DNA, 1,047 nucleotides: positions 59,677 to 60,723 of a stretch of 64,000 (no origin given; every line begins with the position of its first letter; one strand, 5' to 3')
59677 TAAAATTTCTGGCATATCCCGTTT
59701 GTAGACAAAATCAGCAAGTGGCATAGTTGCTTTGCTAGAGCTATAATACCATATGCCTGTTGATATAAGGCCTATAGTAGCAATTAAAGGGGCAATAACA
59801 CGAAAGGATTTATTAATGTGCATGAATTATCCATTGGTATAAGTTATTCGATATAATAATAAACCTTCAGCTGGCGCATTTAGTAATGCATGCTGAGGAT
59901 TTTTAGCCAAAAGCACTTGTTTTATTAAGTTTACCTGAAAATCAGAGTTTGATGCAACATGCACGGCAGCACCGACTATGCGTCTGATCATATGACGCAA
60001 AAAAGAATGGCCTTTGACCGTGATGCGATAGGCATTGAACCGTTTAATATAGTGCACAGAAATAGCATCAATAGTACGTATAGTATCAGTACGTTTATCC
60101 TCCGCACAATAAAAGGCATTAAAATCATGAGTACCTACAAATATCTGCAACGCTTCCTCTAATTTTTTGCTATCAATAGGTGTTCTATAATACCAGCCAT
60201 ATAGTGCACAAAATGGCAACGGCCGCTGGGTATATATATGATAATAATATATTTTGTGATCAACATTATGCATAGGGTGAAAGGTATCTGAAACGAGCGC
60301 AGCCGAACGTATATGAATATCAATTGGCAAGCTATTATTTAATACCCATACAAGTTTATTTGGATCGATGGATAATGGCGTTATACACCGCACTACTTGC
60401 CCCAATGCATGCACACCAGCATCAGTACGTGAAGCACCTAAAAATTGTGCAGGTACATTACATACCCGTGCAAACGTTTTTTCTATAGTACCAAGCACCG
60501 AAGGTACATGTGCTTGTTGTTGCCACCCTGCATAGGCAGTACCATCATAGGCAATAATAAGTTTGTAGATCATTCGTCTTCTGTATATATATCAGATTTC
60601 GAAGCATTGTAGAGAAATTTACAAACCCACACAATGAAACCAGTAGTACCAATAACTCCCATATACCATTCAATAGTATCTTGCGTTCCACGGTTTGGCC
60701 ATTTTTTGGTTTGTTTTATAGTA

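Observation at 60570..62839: Array of six small paralogous genes (hydrophobic N-terminus / heptad coiled coil / C-terminal membrane anchor) between typA and truA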

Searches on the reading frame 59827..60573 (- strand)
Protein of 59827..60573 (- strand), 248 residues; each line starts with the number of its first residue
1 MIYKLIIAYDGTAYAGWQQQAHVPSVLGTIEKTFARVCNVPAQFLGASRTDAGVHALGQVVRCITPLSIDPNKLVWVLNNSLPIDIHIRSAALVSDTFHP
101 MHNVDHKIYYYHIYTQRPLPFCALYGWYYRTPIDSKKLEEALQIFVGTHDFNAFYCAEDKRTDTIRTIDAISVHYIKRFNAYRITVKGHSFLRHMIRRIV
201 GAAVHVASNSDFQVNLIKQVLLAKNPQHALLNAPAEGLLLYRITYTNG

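Call 8: find_encoding_contigs(protein=window:59827-60573:-, flank=10000, max_places=6)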
Protein window:59827-60573:- (248 aa): 4 contigs read that carry it; 3 places shown.
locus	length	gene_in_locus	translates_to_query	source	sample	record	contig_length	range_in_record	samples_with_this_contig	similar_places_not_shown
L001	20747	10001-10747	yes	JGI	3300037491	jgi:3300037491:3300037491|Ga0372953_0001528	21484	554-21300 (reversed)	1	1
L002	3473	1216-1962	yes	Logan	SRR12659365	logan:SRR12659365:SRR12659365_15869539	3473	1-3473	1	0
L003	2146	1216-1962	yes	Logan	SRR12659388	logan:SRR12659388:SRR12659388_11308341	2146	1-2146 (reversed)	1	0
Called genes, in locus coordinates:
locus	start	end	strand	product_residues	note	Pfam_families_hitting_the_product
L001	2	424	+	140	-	-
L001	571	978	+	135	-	-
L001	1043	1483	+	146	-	PF00380:Ribosomal_S9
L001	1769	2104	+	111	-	-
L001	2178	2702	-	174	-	-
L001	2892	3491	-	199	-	-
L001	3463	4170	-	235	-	PF01351:RNase_HII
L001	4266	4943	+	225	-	PF12844:HTH_19, PF01381:HTH_3, PF13443:HTH_26, PF00717:Peptidase_S24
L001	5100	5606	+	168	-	PF01250:Ribosomal_S6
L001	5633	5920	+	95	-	PF01084:Ribosomal_S18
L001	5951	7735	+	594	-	PF00009:GTP_EFTU, PF22042:EF-G_D2, PF03144:GTP_EFTU_D2, PF00679:EFG_C, PF21018:BipA_C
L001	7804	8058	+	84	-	-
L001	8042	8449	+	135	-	-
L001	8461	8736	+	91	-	-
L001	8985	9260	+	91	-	-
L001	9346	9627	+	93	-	-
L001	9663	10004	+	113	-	PF04977:DivIC (weak)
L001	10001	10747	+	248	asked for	PF01416:PseudoU_synth_1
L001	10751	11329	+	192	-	PF13302:Acetyltransf_3 (weak), PF00583:Acetyltransf_1, PF13673:Acetyltransf_10 (weak), PF13508:Acetyltransf_7, PF08445:FR47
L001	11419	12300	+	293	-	-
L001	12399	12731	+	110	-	PF13443:HTH_26 (weak)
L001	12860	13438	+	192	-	-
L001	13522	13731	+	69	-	-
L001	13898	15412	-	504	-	PF01663:Phosphodiest (faint), PF01676:Metalloenzyme, PF06415:iPGM_N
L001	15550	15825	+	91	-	-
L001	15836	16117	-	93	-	-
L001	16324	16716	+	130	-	-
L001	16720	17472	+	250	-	PF04452:Methyltrans_RNA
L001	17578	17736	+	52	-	-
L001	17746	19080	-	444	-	PF01406:tRNA-synt_1e, PF01921:tRNA-synt_1f (weak), PF09334:tRNA-synt_1g (weak), PF23493:CysS_C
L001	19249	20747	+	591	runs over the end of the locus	-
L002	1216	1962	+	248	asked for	PF01416:PseudoU_synth_1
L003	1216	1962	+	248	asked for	PF01416:PseudoU_synth_1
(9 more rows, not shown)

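Call 14: find_related_loci(query=L001:5951-7735:+, collection=genome_contigs, flank=10000)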
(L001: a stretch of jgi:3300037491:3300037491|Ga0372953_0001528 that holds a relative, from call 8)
Query L001:5951-7735:+ (594 aa) in genome_contigs; peptide patterns used: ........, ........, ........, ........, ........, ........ (x = any residue, [..] = any of these).
600 stretches matched a pattern (row limit reached: there are more); 596 encode a relative of the query (tblastn E <= 1e-3); the best 80 are kept; 80 distinct loci.
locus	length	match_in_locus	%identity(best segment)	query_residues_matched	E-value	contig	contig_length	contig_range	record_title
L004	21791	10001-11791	65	5-592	0e+0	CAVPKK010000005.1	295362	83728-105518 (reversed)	MAG: uncultured bacterium isolate MFD10064.bin.1.39 genome assembly, contig: contig_60717, whole genome shotgun sequence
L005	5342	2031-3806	56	5-594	0e+0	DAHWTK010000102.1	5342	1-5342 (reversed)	MAG TPA_asm: Nitrospirae bacterium isolate clean1511 NODE_102_length_5342_cov_27.880342, whole genome shotgun sequence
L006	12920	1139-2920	55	3-594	0e+0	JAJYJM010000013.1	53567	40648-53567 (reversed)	MAG: Nitrospirae bacterium isolate DBS2-1.bin160 NODE_993_length_53567_cov_35.577769, whole genome shotgun sequence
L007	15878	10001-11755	57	5-588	0e+0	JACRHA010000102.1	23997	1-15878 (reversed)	MAG: Nitrospirae bacterium isolate NC_groundwater_1765_Pr3_B-0.1um_46_13 SR-2_scaffold_141_2091978, whole genome shotgun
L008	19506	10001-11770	55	4-592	0e+0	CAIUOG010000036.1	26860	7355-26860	MAG: uncultured Acidobacteriia bacterium isolate Umea3p3_bin-0089 genome assembly, contig: bin-0089:036/179, whole genom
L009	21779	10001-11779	55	2-592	0e+0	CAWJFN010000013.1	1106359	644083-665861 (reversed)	MAG: uncultured Acidobacteriaceae bacterium isolate MFD09603.bin.2.53 genome assembly, contig: contig_7990, whole genome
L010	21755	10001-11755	55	7-589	0e+0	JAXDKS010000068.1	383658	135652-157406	MAG: Acidobacteriota bacterium isolate BP_60 scaffold_2357706, whole genome shotgun sequence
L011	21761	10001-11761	54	8-592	0e+0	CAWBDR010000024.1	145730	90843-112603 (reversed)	MAG: uncultured Acidobacteriaceae bacterium isolate MFD09603.bin.1.116 genome assembly, contig: contig_71151, whole geno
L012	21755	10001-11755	54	7-589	0e+0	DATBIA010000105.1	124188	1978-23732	MAG TPA_asm: Bryobacteraceae bacterium isolate SMAG_U3882 k141_2015842, whole genome shotgun sequence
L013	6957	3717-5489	54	1-589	0e+0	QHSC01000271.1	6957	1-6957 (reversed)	MAG: Candidatus Rokuibacteriota bacterium isolate AR4 14_1009_09_40cm_scaffold_7878_curated, whole genome shotgun sequen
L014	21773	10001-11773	53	4-592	0e+0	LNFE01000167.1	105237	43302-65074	MAG: Acidobacteria bacterium Ga0077553 Ga0077553_1140.1, whole genome shotgun sequence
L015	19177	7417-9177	54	4-589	0e+0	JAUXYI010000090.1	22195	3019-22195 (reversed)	MAG: Thermodesulfovibrionia bacterium isolate C18_concoct.bin.153 C18_k141_120560, whole genome shotgun sequence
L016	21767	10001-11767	55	1-589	0e+0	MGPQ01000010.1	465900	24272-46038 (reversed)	MAG: Deltaproteobacteria bacterium GWB2_55_19 gwb2_scaffold_176, whole genome shotgun sequence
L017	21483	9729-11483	54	7-589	0e+0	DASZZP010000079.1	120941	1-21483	MAG TPA_asm: Thermoanaerobaculia bacterium isolate SMAG_U6239 k141_177965, whole genome shotgun sequence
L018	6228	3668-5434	53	3-589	0e+0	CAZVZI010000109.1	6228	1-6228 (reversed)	MAG TPA_asm: uncultured Thermodesulfobacteriota bacterium isolate SRP062349_co5_66 genome assembly, contig: NODE_8037_le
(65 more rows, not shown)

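Call 21: find_homologous_proteins(query=window:59827-60573:-, max_evalue=1e-30)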
Query window:59827-60573:- (248 aa): 3788 proteins with E <= 1e-30 among 8000 candidates; the best 120 are listed.
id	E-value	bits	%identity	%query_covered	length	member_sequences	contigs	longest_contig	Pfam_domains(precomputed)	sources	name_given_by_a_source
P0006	1.2e-105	371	66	99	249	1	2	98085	PF01416.26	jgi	jgi:tRNA pseudouridine38-40 synthase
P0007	1.3e-101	358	67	98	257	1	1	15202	PF01416.26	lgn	-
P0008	2.0e-97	344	62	99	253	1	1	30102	PF01416.26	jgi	jgi:tRNA pseudouridine38-40 synthase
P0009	1.9e-96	341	65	97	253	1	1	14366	PF01416.26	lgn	-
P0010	1.5e-93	331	58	99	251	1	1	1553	PF01416.26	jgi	jgi:tRNA pseudouridine38-40 synthase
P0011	1.1e-90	322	61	98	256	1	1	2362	PF01416.26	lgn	-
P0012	2.6e-90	321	61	97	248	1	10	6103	PF01416.26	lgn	-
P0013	1.4e-89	318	58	98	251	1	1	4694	PF01416.26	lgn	-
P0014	4.6e-88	313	54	99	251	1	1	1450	PF01416.26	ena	-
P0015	4.0e-87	310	58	98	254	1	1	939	PF01416.26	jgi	jgi:tRNA pseudouridine38-40 synthase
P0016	7.1e-87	309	59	98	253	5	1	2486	PF01416.26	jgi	jgi:tRNA pseudouridine38-40 synthase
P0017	2.5e-86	308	56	98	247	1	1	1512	PF01416.26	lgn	-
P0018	5.0e-86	307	57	98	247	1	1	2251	PF01416.26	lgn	-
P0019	5.4e-86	306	59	99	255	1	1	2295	PF01416.26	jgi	jgi:tRNA pseudouridine38-40 synthase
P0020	5.9e-86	306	57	98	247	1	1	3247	PF01416.26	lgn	-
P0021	7.2e-86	306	58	99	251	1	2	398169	PF01416.26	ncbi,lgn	-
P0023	9.8e-86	306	58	100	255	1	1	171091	PF01416.26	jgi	jgi:tRNA pseudouridine38-40 synthase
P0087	5.5e-81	290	55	98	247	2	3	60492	PF01416.26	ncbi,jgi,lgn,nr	ncbi:MAG TPA: tRNA pseudouridine(38-40) synthase TruA [Candidatus Babeliales bacterium]|jgi:tRNA pse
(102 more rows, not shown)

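Call 22: find_encoding_contigs(protein=P0006, flank=10000, max_places=1)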
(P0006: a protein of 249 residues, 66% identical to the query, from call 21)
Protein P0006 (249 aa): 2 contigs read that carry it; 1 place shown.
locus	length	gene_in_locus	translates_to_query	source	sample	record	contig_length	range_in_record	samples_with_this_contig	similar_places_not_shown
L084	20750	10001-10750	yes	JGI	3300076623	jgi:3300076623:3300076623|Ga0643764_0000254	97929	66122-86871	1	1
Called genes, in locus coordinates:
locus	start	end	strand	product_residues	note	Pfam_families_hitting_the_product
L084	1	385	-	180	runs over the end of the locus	PF00583:Acetyltransf_1, PF13673:Acetyltransf_10 (weak), PF13508:Acetyltransf_7 (weak)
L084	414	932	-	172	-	-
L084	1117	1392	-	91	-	PF01850:PIN (weak)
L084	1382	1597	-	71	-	-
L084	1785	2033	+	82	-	-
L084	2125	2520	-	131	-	-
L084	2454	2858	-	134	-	-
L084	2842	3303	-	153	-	-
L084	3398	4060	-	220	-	-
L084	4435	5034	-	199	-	-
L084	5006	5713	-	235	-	PF01351:RNase_HII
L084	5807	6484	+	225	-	PF12844:HTH_19, PF01381:HTH_3, PF13443:HTH_26, PF00717:Peptidase_S24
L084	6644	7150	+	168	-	PF01250:Ribosomal_S6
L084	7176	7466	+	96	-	PF01084:Ribosomal_S18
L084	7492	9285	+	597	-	PF00009:GTP_EFTU, PF22042:EF-G_D2, PF03144:GTP_EFTU_D2, PF00679:EFG_C, PF21018:BipA_C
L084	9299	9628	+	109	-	-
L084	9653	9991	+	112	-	-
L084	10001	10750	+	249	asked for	PF01416:PseudoU_synth_1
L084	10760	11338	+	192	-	PF13302:Acetyltransf_3 (weak), PF00583:Acetyltransf_1, PF13673:Acetyltransf_10 (weak), PF13508:Acetyltransf_7, PF08445:FR47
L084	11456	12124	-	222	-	PF12796:Ank_2, PF13606:Ank_3 (faint), PF13857:Ank_5 (weak), PF00023:Ank (weak), PF13637:Ank_4, PF12796:Ank_2 (weak)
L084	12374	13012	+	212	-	PF13302:Acetyltransf_3, PF00583:Acetyltransf_1, PF13673:Acetyltransf_10, PF13508:Acetyltransf_7, PF08445:FR47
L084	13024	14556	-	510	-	PF01676:Metalloenzyme, PF06415:iPGM_N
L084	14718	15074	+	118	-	-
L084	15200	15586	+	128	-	-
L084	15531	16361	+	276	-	PF04452:Methyltrans_RNA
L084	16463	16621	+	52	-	-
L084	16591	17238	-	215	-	-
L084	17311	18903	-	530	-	PF09820:AAA-ATPase_like, PF08011:PDDEXK_9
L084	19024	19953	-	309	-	-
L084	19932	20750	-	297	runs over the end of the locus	-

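Call 23: find_encoding_contigs(protein=P0007, flank=10000, max_places=1)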
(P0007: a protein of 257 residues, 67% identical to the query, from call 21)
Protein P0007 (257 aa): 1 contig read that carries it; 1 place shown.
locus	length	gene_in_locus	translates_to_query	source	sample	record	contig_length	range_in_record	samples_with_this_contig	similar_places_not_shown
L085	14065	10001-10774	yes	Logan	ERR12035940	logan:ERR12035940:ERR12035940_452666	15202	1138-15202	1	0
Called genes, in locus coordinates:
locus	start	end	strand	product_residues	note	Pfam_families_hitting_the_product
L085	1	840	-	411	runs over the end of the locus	PF00149:Metallophos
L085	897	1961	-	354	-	PF00483:NTP_transferase, PF01128:IspD, PF12804:NTP_transf_3, PF25084:LbH_EIF2B (weak), PF00132:Hexapep (weak), PF25087:GMPPB_C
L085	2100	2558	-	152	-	-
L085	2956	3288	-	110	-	-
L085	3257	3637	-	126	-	-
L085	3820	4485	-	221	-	-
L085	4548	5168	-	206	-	-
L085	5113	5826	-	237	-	PF01351:RNase_HII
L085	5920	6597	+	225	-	PF12844:HTH_19, PF01381:HTH_3, PF13443:HTH_26, PF00717:Peptidase_S24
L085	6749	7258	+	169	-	PF01250:Ribosomal_S6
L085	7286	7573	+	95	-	PF01084:Ribosomal_S18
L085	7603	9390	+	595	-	PF00009:GTP_EFTU, PF22042:EF-G_D2, PF03144:GTP_EFTU_D2, PF00679:EFG_C, PF21018:BipA_C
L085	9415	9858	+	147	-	-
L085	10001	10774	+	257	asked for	PF01416:PseudoU_synth_1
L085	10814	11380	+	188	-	PF00583:Acetyltransf_1, PF13508:Acetyltransf_7, PF08445:FR47 (weak)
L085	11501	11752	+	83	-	-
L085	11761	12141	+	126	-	-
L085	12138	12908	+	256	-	PF04452:Methyltrans_RNA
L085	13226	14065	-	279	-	?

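Call 24: find_encoding_contigs(protein=P0008, flank=10000, max_places=1)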
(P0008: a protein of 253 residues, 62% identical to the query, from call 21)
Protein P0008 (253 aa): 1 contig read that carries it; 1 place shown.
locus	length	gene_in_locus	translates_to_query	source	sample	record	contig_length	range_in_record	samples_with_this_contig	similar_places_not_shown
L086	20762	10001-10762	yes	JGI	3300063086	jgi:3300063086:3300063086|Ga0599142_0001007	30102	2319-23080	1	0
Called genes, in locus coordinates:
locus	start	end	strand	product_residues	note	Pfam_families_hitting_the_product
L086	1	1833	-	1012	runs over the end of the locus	-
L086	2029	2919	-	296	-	PF17827:PrmC_N, PF02005:TRM (weak), PF02475:TRM5-TYW2_MTfase, PF03602:Cons_hypoth95, PF06325:PrmA, PF05175:MTS, PF13649:Methyltransf_25, PF13847:Methyltransf_31, +4 more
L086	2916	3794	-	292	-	PF02881:SRP54_N, PF13604:AAA_30 (faint), PF00448:SRP54, PF01656:CbiA (weak), PF20720:nSTAND3 (faint), PF13614:AAA_31 (faint)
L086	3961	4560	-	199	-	-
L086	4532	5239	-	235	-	PF01351:RNase_HII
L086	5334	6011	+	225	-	PF12844:HTH_19, PF01381:HTH_3, PF13443:HTH_26, PF00717:Peptidase_S24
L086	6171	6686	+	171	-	PF01250:Ribosomal_S6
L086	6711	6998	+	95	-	PF01084:Ribosomal_S18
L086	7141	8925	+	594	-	PF00009:GTP_EFTU, PF22042:EF-G_D2, PF03144:GTP_EFTU_D2, PF00679:EFG_C, PF21018:BipA_C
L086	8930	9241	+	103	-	-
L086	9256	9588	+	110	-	-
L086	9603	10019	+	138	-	-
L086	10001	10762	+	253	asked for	PF01416:PseudoU_synth_1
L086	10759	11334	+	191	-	PF00583:Acetyltransf_1, PF13673:Acetyltransf_10 (weak), PF13508:Acetyltransf_7, PF08445:FR47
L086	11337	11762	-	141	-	-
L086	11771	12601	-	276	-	-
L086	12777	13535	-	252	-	-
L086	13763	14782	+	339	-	PF17761:DUF1016_N, PF06250:YhcG_C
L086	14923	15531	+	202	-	-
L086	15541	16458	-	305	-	PF00215:OMPdecase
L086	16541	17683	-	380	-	PF13173:AAA_14, PF13401:AAA_22 (faint), PF13635:DUF4143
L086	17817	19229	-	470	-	PF08245:Mur_ligase_M, PF02875:Mur_ligase_C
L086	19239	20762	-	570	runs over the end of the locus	PF07973:tRNA_SAD, PF00587:tRNA-synt_2b, PF03129:HGTP_anticodon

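Call 25: find_encoding_contigs(protein=P0009, flank=10000, max_places=1)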
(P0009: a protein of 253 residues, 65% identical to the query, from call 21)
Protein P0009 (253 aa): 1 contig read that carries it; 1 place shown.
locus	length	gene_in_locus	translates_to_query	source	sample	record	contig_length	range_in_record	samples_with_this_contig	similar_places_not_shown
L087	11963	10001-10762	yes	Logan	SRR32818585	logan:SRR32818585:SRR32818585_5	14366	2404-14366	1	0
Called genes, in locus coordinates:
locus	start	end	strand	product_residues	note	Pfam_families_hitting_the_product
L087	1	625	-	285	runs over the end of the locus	-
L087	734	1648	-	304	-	-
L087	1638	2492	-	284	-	-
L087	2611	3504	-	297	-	PF06414:Zeta_toxin (faint), PF13401:AAA_22 (faint), PF02881:SRP54_N, PF00004:AAA (faint), PF13173:AAA_14 (faint), PF13604:AAA_30 (weak), PF20720:nSTAND3 (weak), PF00448:SRP54, +4 more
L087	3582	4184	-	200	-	PF09378:HAS-barrel (faint)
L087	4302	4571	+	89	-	-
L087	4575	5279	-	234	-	PF01351:RNase_HII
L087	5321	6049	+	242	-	PF01381:HTH_3, PF12844:HTH_19, PF13443:HTH_26, PF00717:Peptidase_S24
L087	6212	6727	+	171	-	PF01250:Ribosomal_S6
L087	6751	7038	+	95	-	PF01084:Ribosomal_S18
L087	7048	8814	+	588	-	PF00009:GTP_EFTU, PF22042:EF-G_D2, PF03144:GTP_EFTU_D2, PF00679:EFG_C, PF21018:BipA_C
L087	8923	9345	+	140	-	-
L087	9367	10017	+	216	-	-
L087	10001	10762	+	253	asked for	PF01416:PseudoU_synth_1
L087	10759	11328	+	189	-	PF00583:Acetyltransf_1, PF13673:Acetyltransf_10, PF13508:Acetyltransf_7, PF08445:FR47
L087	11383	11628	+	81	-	-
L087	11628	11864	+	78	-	-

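Call 55: find_encoding_contigs(protein=P0021, flank=6000, max_places=1)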
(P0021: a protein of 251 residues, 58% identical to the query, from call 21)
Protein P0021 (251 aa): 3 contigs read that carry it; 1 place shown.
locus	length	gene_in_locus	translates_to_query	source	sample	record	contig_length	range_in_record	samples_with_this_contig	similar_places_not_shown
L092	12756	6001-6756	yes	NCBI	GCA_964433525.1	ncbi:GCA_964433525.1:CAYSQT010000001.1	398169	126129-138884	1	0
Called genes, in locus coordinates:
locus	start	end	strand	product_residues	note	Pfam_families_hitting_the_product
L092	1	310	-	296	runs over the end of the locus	PF13614:AAA_31 (faint), PF02881:SRP54_N, PF13245:AAA_19 (faint), PF13401:AAA_22 (weak), PF13604:AAA_30 (weak), PF00448:SRP54, PF01656:CbiA (weak)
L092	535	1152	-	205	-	-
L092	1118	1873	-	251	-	PF01351:RNase_HII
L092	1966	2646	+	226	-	PF01381:HTH_3, PF12844:HTH_19, PF13443:HTH_26, PF00717:Peptidase_S24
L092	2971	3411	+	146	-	PF01250:Ribosomal_S6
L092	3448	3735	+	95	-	PF01084:Ribosomal_S18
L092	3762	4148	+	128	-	-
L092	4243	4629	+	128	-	-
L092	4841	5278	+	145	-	-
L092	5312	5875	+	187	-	-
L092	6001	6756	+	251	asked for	PF01416:PseudoU_synth_1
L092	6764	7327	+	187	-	PF00583:Acetyltransf_1, PF13673:Acetyltransf_10, PF13508:Acetyltransf_7, PF14542:Acetyltransf_CG (weak), PF08445:FR47 (weak)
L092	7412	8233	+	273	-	-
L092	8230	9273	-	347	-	-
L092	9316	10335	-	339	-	-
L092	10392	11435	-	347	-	-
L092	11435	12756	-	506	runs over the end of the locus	PF01676:Metalloenzyme, PF06415:iPGM_N, PF00245:Alk_phosphatase (faint)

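Call 56: find_encoding_contigs(protein=P0087, flank=6000, max_places=1)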
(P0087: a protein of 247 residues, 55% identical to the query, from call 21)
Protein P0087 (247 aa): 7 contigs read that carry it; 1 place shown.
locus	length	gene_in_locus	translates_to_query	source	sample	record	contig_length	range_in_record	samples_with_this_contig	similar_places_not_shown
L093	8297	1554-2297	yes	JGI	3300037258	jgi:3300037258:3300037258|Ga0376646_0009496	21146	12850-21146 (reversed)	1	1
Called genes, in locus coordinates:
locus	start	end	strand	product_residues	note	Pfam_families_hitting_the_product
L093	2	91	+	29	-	?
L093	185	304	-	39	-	-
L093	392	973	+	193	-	PF13302:Acetyltransf_3 (weak), PF00583:Acetyltransf_1, PF13673:Acetyltransf_10, PF13508:Acetyltransf_7, PF08445:FR47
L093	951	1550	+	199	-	PF13302:Acetyltransf_3 (weak), PF00583:Acetyltransf_1, PF13508:Acetyltransf_7, PF13673:Acetyltransf_10, PF08445:FR47 (weak)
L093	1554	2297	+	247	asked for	PF01416:PseudoU_synth_1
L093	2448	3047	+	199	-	PF00583:Acetyltransf_1, PF13508:Acetyltransf_7, PF13673:Acetyltransf_10, PF08445:FR47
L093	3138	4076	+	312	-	-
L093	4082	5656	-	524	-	PF01676:Metalloenzyme, PF06415:iPGM_N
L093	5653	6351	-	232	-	-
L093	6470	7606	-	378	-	-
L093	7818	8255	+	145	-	-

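Call 67: find_encoding_contigs(protein=P0012, flank=5000, max_places=1)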
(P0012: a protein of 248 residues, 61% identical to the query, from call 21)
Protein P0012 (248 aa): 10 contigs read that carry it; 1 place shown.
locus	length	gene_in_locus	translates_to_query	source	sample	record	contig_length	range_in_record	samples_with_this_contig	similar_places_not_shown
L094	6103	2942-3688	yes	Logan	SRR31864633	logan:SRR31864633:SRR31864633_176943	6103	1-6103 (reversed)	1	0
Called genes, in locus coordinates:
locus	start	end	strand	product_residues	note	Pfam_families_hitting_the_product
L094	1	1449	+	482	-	?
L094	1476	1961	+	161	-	-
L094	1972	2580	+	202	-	-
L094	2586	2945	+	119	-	-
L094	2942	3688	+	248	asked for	PF01416:PseudoU_synth_1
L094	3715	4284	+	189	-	PF00583:Acetyltransf_1, PF13673:Acetyltransf_10, PF08445:FR47, PF13508:Acetyltransf_7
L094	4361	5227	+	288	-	-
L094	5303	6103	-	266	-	?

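Call 68: find_encoding_contigs(protein=P0023, flank=6000, max_places=1)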
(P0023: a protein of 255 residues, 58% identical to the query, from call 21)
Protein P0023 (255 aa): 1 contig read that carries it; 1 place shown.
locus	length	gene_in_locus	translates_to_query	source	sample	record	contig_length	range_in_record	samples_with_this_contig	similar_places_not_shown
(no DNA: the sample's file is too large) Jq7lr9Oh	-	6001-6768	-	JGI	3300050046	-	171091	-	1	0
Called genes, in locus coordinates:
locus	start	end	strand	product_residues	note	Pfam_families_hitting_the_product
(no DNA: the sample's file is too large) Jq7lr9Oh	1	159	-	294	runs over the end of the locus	PF02881:SRP54_N, PF01656:CbiA (faint), PF13401:AAA_22 (weak), PF13604:AAA_30 (weak), PF00448:SRP54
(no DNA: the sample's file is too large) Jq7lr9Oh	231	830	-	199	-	PF09378:HAS-barrel (faint)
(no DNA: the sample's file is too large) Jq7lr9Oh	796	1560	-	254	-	PF01351:RNase_HII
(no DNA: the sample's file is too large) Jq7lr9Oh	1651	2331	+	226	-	PF01381:HTH_3, PF12844:HTH_19, PF13443:HTH_26, PF00717:Peptidase_S24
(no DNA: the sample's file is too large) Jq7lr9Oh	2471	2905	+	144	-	PF01250:Ribosomal_S6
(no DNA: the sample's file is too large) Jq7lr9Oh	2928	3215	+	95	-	PF01084:Ribosomal_S18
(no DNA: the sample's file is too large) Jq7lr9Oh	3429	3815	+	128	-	-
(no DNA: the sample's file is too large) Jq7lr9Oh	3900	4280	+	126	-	-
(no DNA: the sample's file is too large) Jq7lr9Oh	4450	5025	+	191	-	-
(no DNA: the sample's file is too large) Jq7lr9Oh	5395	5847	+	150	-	-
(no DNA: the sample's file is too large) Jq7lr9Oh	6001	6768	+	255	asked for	PF01416:PseudoU_synth_1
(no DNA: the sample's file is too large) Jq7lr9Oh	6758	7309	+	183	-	PF00583:Acetyltransf_1, PF13673:Acetyltransf_10, PF13508:Acetyltransf_7, PF08445:FR47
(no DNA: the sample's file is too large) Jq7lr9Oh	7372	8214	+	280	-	-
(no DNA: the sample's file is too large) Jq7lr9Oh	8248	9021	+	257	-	-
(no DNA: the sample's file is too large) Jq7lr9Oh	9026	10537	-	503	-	PF01676:Metalloenzyme, PF06415:iPGM_N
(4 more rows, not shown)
